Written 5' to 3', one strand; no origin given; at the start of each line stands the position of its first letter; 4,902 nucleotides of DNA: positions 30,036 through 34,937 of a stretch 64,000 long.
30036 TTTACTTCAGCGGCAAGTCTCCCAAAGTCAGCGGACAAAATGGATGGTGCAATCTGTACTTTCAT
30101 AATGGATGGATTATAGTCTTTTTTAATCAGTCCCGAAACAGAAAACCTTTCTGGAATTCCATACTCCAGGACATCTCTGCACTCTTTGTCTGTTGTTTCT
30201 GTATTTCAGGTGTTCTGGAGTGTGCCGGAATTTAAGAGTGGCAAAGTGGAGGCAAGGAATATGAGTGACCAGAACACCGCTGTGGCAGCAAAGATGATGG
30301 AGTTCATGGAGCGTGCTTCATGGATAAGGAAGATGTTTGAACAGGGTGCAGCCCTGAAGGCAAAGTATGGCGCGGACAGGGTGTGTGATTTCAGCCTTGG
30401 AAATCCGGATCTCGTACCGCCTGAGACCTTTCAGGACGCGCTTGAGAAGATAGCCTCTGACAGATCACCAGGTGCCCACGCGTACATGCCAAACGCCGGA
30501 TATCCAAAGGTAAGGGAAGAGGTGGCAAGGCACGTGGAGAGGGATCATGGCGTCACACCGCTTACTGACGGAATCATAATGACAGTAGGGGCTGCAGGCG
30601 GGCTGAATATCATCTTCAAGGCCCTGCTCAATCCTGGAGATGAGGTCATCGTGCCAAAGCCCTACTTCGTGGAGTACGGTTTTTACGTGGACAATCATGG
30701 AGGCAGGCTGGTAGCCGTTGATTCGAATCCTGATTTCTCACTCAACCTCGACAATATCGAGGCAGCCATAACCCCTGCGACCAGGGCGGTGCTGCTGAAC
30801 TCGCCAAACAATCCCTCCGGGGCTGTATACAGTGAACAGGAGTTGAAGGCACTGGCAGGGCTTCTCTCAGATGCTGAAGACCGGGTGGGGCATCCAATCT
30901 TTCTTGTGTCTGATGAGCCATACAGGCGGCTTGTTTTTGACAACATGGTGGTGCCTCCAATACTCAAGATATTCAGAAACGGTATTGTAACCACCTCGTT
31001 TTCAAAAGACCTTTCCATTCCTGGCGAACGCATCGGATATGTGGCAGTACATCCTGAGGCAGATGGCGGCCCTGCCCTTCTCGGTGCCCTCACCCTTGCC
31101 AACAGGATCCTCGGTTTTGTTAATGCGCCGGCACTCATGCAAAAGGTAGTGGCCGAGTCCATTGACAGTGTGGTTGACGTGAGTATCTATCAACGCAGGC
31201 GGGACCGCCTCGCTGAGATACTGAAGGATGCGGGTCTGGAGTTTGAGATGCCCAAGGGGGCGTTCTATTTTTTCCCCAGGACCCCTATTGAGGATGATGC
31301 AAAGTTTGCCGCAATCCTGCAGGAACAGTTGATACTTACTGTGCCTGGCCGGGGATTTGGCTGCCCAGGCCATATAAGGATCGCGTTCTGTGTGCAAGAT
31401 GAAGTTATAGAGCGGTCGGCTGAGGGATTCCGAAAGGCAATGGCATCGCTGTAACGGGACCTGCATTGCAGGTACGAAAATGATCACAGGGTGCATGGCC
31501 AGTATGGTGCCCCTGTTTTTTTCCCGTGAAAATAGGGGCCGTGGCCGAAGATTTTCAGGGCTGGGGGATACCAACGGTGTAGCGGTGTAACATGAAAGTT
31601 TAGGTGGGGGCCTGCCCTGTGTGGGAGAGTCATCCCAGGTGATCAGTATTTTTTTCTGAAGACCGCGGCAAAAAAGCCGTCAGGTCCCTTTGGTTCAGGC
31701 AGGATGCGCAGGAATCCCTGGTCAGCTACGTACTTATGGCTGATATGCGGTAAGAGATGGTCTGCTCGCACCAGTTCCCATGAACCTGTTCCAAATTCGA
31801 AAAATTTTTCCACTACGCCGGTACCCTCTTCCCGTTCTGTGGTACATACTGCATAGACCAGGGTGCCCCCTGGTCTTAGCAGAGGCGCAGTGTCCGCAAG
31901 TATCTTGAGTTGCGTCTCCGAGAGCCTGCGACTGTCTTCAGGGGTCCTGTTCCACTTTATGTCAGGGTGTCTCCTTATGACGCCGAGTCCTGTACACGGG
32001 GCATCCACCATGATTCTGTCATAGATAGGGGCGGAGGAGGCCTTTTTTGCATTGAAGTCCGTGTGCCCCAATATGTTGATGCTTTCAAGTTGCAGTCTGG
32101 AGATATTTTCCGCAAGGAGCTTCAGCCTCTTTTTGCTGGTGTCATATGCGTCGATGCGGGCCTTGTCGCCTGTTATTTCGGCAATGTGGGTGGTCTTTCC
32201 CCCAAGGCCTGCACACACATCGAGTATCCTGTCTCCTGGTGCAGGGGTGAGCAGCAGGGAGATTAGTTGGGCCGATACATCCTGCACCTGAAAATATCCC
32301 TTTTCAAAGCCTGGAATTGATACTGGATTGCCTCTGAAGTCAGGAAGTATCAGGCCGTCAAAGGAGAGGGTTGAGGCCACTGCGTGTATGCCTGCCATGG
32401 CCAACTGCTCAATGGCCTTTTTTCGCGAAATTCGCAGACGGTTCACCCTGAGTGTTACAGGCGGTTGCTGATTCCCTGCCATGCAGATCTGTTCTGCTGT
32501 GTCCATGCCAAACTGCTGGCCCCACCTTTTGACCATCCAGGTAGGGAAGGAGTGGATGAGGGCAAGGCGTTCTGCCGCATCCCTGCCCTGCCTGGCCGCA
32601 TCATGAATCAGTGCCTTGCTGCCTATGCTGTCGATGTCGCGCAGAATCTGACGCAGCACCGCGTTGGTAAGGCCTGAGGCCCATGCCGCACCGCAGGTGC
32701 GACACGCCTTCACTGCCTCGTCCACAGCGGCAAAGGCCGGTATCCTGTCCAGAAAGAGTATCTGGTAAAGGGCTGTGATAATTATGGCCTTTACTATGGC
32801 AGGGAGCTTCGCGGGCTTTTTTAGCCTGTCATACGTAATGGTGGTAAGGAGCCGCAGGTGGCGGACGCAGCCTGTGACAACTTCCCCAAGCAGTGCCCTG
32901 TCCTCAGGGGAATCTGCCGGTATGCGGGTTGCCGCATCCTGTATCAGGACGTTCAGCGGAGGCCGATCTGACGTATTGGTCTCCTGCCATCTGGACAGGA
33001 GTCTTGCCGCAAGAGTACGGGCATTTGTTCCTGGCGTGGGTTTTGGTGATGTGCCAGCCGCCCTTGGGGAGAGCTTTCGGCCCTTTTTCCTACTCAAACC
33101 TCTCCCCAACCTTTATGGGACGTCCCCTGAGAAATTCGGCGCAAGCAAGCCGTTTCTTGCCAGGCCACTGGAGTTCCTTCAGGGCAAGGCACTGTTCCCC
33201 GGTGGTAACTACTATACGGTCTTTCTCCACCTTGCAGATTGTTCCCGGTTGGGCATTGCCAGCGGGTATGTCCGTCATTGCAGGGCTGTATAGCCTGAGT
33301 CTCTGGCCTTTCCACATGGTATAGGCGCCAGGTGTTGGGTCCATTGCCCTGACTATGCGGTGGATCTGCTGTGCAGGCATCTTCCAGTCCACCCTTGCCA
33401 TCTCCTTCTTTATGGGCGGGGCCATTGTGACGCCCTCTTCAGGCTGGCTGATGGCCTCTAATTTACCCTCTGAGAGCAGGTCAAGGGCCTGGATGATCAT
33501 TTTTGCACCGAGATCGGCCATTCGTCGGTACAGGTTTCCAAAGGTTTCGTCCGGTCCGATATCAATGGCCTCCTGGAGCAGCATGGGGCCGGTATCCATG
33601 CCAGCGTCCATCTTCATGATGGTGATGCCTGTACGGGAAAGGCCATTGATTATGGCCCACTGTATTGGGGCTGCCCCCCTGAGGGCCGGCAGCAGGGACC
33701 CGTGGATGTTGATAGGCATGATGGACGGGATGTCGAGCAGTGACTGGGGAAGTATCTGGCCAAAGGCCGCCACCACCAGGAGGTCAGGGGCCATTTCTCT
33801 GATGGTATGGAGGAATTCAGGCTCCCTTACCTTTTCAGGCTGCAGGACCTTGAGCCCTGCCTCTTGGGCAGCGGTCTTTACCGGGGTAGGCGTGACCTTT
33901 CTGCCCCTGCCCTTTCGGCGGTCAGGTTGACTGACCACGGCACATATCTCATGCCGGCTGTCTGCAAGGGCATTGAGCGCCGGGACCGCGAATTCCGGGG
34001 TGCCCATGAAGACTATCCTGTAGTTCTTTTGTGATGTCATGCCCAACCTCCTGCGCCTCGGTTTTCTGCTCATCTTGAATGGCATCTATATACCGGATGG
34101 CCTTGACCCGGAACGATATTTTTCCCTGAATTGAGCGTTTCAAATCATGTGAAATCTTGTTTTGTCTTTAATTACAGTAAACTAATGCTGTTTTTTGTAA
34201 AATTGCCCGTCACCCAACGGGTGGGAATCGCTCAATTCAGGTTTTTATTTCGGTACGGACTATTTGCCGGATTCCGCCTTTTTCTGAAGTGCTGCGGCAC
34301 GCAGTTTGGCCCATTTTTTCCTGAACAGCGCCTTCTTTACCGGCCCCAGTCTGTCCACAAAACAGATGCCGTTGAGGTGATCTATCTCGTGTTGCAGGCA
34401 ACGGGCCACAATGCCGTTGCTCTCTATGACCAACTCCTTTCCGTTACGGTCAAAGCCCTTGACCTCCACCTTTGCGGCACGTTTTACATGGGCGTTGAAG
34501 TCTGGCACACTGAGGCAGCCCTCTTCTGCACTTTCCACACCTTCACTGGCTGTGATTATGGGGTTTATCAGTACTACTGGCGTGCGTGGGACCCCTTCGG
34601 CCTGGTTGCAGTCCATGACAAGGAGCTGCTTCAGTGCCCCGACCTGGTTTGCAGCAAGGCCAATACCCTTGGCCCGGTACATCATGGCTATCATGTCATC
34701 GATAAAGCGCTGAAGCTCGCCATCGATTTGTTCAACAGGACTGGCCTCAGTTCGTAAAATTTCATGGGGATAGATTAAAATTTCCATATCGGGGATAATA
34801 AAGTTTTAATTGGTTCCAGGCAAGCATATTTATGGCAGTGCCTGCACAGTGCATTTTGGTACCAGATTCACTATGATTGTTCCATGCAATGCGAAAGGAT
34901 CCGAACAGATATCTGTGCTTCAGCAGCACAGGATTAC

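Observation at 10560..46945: Modular MITE-like repeat family: shared ends, two different interiors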

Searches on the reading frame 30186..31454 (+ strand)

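Call 57: search_protein_families(library=pfam, proteins=[window:30186-31454:+], max_evalue=0.00001)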
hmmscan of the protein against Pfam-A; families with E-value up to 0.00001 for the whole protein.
window:30186-31454:+ (422 aa): 2 families
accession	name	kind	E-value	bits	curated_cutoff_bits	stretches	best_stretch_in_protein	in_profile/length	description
PF00155.27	Aminotran_1_2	-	2.8e-51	175.3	19.7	1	68-413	5-359/361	Aminotransferase class I and II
PF01041.23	DegT_DnrJ_EryC1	-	3.1e-06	27.1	19.8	1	136-204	48-118/360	DegT/DnrJ/EryC1/StrS aminotransferase family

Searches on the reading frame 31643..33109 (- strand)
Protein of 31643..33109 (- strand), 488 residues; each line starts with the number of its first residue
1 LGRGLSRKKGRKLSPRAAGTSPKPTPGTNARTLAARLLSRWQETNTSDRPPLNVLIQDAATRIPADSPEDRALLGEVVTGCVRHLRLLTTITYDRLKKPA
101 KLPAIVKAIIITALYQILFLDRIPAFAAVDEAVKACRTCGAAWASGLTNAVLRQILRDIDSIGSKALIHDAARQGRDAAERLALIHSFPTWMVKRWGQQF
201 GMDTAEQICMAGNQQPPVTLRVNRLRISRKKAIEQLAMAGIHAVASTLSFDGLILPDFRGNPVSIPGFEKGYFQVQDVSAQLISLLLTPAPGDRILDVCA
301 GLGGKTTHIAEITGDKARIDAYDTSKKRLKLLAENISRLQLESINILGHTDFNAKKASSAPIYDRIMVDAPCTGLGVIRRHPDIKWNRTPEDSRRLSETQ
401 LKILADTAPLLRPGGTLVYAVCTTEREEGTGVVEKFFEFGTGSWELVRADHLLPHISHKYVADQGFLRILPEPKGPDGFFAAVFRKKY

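Call 57: search_protein_families(library=pfam, proteins=[window:31643-33109:-], max_evalue=0.00001)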
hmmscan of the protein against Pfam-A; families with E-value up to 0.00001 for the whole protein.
window:31643-33109:- (488 aa): 3 families
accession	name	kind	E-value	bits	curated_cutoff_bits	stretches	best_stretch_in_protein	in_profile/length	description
PF01189.24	Methyltr_RsmB-F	-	3.6e-52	177.4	27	1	285-484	2-198/199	16S rRNA methyltransferase RsmB/F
PF01029.23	NusB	-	4.1e-24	85.9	23.1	1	29-157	2-133/133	NusB family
PF22458.1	RsmF-B_ferredox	-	7.3e-21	74.5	27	1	188-255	1-67/74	Methyltr_RsmF/B-like, ferredoxin-like domain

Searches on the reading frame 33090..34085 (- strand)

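Call 14: search_protein_families(library=ncbifam, proteins=[window:33090-34085:-])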
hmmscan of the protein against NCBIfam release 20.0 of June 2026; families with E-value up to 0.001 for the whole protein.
window:33090-34085:- (331 aa): 7 families
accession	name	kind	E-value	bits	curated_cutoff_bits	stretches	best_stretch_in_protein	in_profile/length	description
TIGR00460.1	fmt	equivalog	2.2e-89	299.7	201.5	1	23-324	2-308/315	methionyl-tRNA formyltransferase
NF005414.0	PRK06988.1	equivalog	4.8e-46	157.2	316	1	22-306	3-286/311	formyltransferase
NF005998.1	PRK08125.1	equivalog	4.8e-44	150.8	777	1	31-306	10-280/649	bifunctional UDP-4-amino-4-deoxy-L-arabinose formyltransferase/UDP-glucuronic acid oxidase ArnA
TIGR00639.1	PurN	equivalog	3e-18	66.1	150.1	1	87-208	67-188/192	phosphoribosylglycinamide formyltransferase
NF004684.0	PRK06027.1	subfamily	1.8e-14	54.1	223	1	87-206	153-272/286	formyltetrahydrofolate deformylase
NF005755.0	PRK07579.1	equivalog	1.5e-13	51.2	238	1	106-235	72-198/245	dTDP-4-amino-4,6-dideoxyglucose formyltransferase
TIGR00655.1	PurU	equivalog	5.1e-13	49.3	285.95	1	87-206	148-267/280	formyltetrahydrofolate deformylase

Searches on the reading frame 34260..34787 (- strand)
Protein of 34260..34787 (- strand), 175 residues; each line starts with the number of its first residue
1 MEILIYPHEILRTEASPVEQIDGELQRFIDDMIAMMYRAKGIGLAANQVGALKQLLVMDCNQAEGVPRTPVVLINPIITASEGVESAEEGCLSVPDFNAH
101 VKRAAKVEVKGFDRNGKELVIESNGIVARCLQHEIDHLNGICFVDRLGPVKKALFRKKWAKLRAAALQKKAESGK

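Call 14: search_protein_families(library=ncbifam, proteins=[window:34260-34787:-])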
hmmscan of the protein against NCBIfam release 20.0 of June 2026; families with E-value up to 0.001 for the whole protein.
window:34260-34787:- (175 aa): 6 families
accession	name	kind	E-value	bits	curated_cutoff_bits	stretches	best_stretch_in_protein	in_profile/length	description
TIGR00079.1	pept_deformyl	equivalog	2.4e-53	180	103.95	1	1-160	2-160/161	peptide deformylase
NF001159.1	PRK00150.1-3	subfamily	3.5e-51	173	125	1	2-160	4-163/167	peptide deformylase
NF009483.0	PRK12846.1-4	equivalog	1.6e-35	122.4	267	1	3-151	6-160/193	peptide deformylase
NF009484.0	PRK12846.1-5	equivalog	1.7e-33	115.7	190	1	2-164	5-164/165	peptide deformylase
NF006670.0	PRK09218.1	equivalog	3.8e-21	75.5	162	1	5-141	6-134/136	peptide deformylase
NF011189.0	PRK14595.1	equivalog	1.1e-20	74.1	232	1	7-147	10-146/162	peptide deformylase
